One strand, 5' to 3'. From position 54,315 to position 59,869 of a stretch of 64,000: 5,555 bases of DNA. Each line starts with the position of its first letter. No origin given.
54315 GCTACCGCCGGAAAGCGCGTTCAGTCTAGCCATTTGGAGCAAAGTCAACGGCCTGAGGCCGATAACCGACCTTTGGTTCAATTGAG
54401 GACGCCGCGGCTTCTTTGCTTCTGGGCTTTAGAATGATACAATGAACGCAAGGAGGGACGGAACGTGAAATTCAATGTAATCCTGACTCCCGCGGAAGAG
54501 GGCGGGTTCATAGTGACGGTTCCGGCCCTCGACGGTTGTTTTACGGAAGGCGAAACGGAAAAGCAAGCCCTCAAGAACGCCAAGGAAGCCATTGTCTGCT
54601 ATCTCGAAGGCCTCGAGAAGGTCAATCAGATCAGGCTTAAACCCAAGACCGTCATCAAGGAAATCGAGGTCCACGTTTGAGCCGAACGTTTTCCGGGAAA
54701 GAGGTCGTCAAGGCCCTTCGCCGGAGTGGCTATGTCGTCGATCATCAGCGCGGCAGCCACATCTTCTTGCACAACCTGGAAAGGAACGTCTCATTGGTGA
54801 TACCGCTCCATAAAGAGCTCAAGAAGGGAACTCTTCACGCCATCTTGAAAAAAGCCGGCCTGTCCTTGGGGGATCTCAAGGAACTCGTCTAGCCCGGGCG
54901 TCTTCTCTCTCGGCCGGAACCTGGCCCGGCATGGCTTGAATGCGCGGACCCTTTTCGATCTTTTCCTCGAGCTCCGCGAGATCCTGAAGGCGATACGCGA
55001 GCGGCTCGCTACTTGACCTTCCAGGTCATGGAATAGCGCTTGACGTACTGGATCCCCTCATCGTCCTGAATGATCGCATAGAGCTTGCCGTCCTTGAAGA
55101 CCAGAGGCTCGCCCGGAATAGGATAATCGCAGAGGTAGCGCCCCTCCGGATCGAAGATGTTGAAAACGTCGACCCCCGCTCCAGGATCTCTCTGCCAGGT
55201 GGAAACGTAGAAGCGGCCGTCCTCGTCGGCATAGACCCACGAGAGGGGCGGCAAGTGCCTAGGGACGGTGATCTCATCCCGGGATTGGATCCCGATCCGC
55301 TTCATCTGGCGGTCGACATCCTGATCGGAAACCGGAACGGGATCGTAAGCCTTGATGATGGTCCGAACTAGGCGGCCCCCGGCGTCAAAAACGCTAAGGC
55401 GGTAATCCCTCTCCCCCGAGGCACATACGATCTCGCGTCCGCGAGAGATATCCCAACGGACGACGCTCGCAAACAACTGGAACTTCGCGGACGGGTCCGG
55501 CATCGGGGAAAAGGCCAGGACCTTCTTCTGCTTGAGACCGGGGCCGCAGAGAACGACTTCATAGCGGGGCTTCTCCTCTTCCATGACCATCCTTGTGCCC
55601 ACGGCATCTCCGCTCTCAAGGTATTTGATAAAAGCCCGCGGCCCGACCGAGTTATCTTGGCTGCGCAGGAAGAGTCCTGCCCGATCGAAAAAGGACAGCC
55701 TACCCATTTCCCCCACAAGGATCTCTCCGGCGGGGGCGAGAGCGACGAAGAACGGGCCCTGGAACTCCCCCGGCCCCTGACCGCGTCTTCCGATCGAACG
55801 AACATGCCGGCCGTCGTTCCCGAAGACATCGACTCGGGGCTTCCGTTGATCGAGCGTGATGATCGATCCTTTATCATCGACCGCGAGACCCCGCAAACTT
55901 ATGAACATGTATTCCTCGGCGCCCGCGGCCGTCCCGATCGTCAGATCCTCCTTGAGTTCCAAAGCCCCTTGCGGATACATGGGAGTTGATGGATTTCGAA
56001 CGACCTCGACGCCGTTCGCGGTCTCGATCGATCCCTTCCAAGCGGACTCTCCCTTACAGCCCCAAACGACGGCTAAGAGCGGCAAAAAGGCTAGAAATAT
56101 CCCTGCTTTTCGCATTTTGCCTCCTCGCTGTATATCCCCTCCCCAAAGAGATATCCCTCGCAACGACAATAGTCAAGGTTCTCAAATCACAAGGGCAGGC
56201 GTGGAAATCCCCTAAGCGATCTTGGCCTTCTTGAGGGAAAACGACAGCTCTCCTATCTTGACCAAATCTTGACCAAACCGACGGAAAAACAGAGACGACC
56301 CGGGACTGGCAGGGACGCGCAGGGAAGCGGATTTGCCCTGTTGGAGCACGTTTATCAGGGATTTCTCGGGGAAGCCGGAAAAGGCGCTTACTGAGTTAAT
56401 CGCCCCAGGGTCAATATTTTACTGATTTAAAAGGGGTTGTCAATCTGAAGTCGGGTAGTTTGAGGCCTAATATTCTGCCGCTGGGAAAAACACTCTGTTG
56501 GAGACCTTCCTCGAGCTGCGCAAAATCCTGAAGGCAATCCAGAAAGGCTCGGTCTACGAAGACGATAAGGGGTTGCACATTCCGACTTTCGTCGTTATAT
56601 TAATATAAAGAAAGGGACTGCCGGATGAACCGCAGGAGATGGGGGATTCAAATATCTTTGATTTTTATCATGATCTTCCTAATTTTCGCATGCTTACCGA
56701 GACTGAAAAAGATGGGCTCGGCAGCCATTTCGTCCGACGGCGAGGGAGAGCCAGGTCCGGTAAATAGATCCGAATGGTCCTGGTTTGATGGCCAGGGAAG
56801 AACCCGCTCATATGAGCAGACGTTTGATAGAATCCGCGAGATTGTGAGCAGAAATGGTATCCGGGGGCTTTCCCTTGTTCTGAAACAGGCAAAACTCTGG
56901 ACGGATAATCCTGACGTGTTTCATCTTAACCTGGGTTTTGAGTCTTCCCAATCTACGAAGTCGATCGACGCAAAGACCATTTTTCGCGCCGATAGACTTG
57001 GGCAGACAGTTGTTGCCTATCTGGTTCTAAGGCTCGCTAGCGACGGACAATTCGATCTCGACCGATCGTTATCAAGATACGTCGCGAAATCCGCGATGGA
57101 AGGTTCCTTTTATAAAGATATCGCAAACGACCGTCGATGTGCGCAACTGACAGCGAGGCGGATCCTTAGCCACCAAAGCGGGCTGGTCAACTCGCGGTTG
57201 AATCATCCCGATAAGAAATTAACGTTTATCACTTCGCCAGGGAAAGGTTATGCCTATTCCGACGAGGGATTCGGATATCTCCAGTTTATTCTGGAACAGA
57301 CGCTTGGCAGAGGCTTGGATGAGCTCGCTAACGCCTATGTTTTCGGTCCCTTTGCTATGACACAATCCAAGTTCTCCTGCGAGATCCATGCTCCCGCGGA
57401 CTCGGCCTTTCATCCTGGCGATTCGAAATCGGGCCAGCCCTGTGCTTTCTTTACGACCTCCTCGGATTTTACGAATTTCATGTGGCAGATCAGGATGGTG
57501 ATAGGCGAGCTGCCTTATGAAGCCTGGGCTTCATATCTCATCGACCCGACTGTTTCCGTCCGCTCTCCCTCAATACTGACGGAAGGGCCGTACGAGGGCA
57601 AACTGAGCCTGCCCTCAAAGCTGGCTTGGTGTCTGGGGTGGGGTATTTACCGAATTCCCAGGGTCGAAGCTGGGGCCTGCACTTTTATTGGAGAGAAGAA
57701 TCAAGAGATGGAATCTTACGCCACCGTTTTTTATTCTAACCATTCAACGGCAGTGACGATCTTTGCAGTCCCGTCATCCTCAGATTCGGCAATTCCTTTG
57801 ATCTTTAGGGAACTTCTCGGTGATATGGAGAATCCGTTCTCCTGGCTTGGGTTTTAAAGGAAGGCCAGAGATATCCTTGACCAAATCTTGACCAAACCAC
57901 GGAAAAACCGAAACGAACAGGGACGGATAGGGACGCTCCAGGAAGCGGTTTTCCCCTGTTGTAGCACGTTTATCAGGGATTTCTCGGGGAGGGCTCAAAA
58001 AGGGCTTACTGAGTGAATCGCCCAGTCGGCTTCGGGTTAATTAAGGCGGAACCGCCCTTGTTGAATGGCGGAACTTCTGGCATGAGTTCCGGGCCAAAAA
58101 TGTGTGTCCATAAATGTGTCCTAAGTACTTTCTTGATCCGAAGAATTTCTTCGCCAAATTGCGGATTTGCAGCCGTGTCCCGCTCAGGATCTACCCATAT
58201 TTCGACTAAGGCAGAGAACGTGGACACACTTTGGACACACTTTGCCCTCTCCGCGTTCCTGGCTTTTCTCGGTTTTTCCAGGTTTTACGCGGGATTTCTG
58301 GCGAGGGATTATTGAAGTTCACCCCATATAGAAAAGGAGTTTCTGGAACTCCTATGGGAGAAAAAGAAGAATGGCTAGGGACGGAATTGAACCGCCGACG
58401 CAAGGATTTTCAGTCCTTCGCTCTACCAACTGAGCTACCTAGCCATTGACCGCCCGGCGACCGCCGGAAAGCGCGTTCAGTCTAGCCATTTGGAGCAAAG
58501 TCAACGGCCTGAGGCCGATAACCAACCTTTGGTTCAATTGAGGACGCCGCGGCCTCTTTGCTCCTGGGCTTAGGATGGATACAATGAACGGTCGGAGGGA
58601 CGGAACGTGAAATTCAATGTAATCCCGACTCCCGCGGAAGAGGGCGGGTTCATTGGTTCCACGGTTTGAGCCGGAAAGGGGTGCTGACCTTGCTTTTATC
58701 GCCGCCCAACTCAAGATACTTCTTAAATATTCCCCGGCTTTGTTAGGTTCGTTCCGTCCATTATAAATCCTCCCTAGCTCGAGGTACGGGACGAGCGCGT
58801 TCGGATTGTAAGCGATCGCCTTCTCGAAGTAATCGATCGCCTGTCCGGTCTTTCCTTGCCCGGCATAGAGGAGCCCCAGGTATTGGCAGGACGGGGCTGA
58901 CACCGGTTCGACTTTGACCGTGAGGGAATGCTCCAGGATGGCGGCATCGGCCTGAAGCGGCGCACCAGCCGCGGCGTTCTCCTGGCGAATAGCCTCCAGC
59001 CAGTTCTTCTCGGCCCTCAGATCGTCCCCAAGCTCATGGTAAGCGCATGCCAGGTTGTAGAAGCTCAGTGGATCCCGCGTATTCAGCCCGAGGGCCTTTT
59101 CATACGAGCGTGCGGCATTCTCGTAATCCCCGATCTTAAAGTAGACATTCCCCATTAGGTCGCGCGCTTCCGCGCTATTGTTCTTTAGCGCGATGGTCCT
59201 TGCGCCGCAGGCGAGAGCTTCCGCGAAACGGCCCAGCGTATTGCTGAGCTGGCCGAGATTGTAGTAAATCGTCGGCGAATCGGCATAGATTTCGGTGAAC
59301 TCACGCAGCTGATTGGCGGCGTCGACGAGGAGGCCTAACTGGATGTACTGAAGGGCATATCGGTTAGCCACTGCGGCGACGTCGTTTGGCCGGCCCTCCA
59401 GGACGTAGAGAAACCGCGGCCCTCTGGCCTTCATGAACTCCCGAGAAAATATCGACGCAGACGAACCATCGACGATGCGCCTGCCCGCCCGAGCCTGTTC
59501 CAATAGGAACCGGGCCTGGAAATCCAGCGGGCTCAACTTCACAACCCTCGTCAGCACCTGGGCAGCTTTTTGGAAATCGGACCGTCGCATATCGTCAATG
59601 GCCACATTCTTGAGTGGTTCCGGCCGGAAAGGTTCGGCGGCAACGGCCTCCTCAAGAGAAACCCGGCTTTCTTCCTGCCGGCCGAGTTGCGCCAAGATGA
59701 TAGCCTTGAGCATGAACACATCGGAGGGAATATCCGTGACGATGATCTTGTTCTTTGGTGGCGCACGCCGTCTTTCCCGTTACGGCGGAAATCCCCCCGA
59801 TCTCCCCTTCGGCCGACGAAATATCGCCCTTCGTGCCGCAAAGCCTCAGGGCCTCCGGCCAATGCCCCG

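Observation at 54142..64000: Tandem tRNA-Phe(GAA) array: three full tRNA copies re-seeding the same flanks around different secreted cargo genes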

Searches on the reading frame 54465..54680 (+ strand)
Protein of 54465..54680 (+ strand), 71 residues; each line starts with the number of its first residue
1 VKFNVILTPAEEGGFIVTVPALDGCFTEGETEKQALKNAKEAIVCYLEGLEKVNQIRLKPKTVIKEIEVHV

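Call 9: search_protein_families(library=pfam, proteins=[window:54465-54680:+], max_evalue=0.01)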
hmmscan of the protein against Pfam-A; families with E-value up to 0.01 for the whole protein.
window:54465-54680:+ (71 aa): 1 family
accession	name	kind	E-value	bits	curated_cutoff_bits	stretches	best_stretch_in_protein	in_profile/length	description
PF15919.11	HicB_lk_antitox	-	2.5e-10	41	27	1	4-63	2-61/123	HicB_like antitoxin of bacterial toxin-antitoxin system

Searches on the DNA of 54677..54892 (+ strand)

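Call 62: search_rna_families(sources=[L011, L013, L014, L015, L016], threshold=gathering)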
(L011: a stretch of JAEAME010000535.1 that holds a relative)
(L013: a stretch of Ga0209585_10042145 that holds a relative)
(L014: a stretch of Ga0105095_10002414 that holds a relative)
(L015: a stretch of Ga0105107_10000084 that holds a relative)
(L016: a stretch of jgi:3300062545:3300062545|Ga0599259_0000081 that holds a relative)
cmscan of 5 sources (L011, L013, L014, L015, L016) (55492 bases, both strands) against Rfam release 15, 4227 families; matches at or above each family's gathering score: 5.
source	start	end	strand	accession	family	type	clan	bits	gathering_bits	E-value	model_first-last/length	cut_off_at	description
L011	5347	5419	+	RF00005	tRNA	Gene; tRNA;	CL00001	71.6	29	1e-13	1-71/71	no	tRNA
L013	391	463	-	RF00005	tRNA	Gene; tRNA;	CL00001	71.6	29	1e-13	1-71/71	no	tRNA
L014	7402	7474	-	RF00005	tRNA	Gene; tRNA;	CL00001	71.6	29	1e-13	1-71/71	no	tRNA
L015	6597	6669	+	RF00005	tRNA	Gene; tRNA;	CL00001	71.6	29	1e-13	1-71/71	no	tRNA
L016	7387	7459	-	RF00005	tRNA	Gene; tRNA;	CL00001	62.1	29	4.1e-11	1-71/71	no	tRNA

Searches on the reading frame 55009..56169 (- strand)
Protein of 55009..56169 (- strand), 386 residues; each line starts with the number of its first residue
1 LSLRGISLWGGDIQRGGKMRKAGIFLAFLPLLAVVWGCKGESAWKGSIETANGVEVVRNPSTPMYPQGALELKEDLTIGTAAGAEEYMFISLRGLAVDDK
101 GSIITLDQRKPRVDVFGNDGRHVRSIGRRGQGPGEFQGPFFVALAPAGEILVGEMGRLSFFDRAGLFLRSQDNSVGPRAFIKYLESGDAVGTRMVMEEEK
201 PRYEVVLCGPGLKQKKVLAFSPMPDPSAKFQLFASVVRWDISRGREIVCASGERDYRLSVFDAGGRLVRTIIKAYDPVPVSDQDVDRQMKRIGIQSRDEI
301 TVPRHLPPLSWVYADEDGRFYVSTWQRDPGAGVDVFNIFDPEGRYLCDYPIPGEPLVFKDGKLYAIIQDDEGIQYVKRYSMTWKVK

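Call 9: search_protein_families(library=pfam, proteins=[window:55009-56169:-], max_evalue=0.01)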
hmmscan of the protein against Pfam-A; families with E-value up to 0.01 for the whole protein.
window:55009-56169:- (386 aa): 1 family
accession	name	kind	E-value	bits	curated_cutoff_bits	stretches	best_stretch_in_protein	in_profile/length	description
PF17170.10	DUF5128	-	6.6e-06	26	22.9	1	100-136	53-89/321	6-bladed beta-propeller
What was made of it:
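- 55009..56169 (-): Cargo: DUF5128 six-bladed beta-propeller 1, with an N-terminal hydrophobic, lipoprotein-like leader judged by eye. Pfam PF17170 (call 9).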

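Call 15: find_encoding_contigs(protein=window:55009-56169:-, flank=10000, max_places=8)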
Protein window:55009-56169:- (386 aa): no gene with exactly this product is on record in the collection.

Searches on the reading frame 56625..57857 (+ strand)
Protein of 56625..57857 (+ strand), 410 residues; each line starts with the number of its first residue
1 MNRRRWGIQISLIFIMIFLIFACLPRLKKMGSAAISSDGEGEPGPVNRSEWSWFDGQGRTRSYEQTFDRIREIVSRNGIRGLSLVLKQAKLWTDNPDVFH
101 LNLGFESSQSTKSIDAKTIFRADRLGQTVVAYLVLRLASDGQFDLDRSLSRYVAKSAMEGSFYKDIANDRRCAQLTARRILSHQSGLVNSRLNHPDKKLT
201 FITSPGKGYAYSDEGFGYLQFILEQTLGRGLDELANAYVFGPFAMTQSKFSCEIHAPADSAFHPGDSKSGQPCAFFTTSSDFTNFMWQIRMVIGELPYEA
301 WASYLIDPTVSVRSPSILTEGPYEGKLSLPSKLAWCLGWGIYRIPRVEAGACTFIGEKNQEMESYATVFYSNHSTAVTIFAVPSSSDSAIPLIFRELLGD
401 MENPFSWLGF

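Call 9: search_protein_families(library=pfam, proteins=[window:56625-57857:+], max_evalue=0.01)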
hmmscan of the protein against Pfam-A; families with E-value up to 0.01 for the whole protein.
window:56625-57857:+ (410 aa): 1 family
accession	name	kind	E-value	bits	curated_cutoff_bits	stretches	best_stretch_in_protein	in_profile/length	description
PF00144.29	Beta-lactamase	-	2.5e-16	60.2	27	1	71-264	6-197/329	Beta-lactamase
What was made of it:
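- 56625..57857 (+): Cargo: beta-lactamase-fold (serine hydrolase) protein with a lipobox-like leader. Pfam PF00144 (call 9).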

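Call 16: find_encoding_contigs(protein=window:56625-57857:+, flank=10000, max_places=8)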
Protein window:56625-57857:+ (410 aa): 2 contigs read that carry it; 2 places shown.
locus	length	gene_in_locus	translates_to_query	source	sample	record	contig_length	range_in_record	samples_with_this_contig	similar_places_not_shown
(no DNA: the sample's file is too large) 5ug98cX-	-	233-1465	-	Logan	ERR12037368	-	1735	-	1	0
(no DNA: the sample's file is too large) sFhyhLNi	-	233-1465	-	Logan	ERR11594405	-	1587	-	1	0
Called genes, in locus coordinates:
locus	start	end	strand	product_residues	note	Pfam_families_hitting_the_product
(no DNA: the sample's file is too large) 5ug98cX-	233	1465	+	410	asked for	PF00144:Beta-lactamase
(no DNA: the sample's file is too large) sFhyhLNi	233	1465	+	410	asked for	PF00144:Beta-lactamase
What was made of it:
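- Short-read contigs break at the repeats (call 16).
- Tried and rejected: The beta-lactamase-fold protein gave only short contigs without DNA (call 16).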

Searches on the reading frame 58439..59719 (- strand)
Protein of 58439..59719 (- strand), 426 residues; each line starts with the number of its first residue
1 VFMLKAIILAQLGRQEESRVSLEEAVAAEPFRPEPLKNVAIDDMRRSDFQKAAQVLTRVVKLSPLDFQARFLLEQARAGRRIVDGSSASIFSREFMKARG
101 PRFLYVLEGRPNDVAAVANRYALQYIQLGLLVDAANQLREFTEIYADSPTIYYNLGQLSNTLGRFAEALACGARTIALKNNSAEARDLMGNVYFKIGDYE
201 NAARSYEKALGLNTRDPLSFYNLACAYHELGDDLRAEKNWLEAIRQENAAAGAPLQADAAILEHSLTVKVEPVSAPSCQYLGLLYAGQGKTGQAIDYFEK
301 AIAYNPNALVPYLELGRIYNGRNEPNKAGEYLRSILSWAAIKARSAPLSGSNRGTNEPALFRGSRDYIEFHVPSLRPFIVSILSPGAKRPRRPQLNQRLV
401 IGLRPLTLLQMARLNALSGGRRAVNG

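Call 9: search_protein_families(library=pfam, proteins=[window:58439-59719:-], max_evalue=0.01)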
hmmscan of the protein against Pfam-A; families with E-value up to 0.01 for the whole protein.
window:58439-59719:- (426 aa): 20 families
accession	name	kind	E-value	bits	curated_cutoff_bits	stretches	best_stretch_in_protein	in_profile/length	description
PF07719.23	TPR_2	-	6.4e-25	85.6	27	2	277-307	3-33/34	Tetratricopeptide repeat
PF13181.12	TPR_8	-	2.7e-24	83.6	25.7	2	183-213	1-31/34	Tetratricopeptide repeat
PF00515.34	TPR_1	-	5.8e-24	83.3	27.8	2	279-307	5-33/34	Tetratricopeptide repeat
PF13414.12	TPR_11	-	3.7e-18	65.4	26.8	1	190-231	1-42/42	TPR repeat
PF13432.12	TPR_16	-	9.6e-17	61.5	32.7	1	189-247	3-60/65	Tetratricopeptide repeat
PF13431.12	TPR_17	-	1.6e-15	56.4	24.4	1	206-237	2-33/34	Tetratricopeptide repeat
PF13428.12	TPR_14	-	8.6e-15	54.2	23.5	0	120-158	6-44/44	Tetratricopeptide repeat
PF14559.12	TPR_19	-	1.2e-13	51.6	25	1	287-338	3-54/68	Tetratricopeptide repeat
PF13424.12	TPR_12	-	3.4e-13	50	30.1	2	149-211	3-73/77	Tetratricopeptide repeat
PF13176.12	TPR_7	-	6e-12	45.1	27.9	1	187-214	3-30/36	Tetratricopeptide repeat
PF13371.12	TPR_9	-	2.2e-11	44.1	35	1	163-214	9-60/73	Tetratricopeptide repeat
PF13174.12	TPR_6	-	1.1e-09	38.7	26.3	0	280-307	5-32/33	Tetratricopeptide repeat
PF13374.12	TPR_10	-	6.4e-08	32.8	27.5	0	280-303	7-30/42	Tetratricopeptide repeat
PF12895.13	ANAPC3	-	7.5e-07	29.8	27.2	1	164-231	4-70/82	Anaphase-promoting complex, cyclosome, subunit 3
PF23914.1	TPR_CcmH_CycH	-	2.2e-06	28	42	0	170-233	36-100/158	Cytochrome c-type biogenesis protein H TPR domain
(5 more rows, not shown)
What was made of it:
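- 58654..60344 (-): Cargo: TPR protein. It is frameshifted in the window and its ORF reads through the hicB stub. Pfam TPR families (call 9).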
